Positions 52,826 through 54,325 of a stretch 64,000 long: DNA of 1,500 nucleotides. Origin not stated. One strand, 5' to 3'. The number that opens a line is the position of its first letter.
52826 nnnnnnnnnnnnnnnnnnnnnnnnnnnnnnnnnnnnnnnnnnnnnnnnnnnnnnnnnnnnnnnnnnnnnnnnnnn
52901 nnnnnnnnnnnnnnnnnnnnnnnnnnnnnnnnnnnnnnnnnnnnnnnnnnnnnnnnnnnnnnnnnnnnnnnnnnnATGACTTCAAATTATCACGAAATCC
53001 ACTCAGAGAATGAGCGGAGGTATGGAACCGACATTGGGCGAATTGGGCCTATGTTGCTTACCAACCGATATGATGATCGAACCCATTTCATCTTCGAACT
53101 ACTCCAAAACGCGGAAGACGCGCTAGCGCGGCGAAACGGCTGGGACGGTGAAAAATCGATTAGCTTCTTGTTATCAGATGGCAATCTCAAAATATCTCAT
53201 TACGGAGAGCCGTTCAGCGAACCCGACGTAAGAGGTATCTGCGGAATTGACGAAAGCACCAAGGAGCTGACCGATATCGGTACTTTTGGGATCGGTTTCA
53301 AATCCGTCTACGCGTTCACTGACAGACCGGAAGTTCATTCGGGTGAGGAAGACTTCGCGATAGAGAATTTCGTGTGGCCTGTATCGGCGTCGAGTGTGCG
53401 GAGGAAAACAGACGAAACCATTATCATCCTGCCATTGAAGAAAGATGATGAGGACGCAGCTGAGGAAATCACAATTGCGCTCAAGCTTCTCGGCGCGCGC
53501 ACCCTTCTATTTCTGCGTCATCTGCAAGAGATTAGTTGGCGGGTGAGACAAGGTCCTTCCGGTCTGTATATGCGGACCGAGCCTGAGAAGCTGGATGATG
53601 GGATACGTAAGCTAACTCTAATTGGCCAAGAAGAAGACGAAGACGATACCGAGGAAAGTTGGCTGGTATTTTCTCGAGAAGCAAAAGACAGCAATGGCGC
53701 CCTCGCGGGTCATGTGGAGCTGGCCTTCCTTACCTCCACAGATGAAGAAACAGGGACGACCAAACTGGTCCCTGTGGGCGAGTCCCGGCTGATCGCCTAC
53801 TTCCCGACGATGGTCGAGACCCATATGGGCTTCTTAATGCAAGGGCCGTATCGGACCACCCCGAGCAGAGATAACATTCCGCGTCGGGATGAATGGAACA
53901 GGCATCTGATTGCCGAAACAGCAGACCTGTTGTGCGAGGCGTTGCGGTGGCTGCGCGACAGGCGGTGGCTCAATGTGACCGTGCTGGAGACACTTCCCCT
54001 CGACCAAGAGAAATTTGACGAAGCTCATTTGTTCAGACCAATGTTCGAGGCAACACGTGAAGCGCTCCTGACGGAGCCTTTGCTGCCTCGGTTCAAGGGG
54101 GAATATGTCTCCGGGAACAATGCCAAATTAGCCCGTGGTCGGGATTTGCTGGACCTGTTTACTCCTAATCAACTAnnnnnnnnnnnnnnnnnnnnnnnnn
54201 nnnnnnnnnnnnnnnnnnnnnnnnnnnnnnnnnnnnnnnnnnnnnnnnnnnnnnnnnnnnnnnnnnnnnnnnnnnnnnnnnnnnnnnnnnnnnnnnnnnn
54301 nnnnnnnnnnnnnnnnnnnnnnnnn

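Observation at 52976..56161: Orphan 1061-aa sacsin/MORC-like GHKL ATPase fused to a DUF3883-type PD-(D/E)xK nuclease: candidate single-polypeptide defence/conflict system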

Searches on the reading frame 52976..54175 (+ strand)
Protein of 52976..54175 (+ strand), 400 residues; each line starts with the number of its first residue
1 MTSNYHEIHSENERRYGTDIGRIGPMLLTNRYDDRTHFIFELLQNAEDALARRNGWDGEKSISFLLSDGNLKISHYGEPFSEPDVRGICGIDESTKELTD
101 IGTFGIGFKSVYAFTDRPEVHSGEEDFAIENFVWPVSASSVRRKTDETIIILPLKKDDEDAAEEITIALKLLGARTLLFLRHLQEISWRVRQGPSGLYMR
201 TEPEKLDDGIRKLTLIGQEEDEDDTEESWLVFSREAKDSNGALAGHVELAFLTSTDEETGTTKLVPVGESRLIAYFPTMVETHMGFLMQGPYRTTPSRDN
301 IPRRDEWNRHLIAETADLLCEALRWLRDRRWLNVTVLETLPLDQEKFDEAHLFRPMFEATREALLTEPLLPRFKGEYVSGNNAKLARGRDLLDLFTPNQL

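Call 67: search_protein_families(library=padloc, proteins=[window:52976-54175:+], max_evalue=0.001)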
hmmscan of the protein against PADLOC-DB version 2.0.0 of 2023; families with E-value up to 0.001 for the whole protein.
window:52976-54175:+ (400 aa): 9 families
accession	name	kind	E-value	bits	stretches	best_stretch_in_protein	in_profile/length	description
PDLC03972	TmtA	-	9.2e-45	151.2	1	32-382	38-398/1302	-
PDLC03968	TmtA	-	5.2e-41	138.4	1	30-374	70-418/1486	-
PDLC03966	TmtA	-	4.3e-40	135.5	1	27-377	35-426/1655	-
PDLC03964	TmtA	-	1.6e-39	133.8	2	135-389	180-417/1538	-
PDLC03971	TmtA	-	1.1e-34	117.3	2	18-123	47-145/1782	-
PDLC03965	TmtA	-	3.5e-29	99.5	2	38-127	33-119/1370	-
PDLC03969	TmtA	-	2.3e-14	49.9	1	96-328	100-345/1563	-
PDLC03970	TmtA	-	3.8e-13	46.3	1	36-115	63-135/1552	-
PDLC03967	TmtA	-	1e-08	32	1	38-122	41-123/1063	-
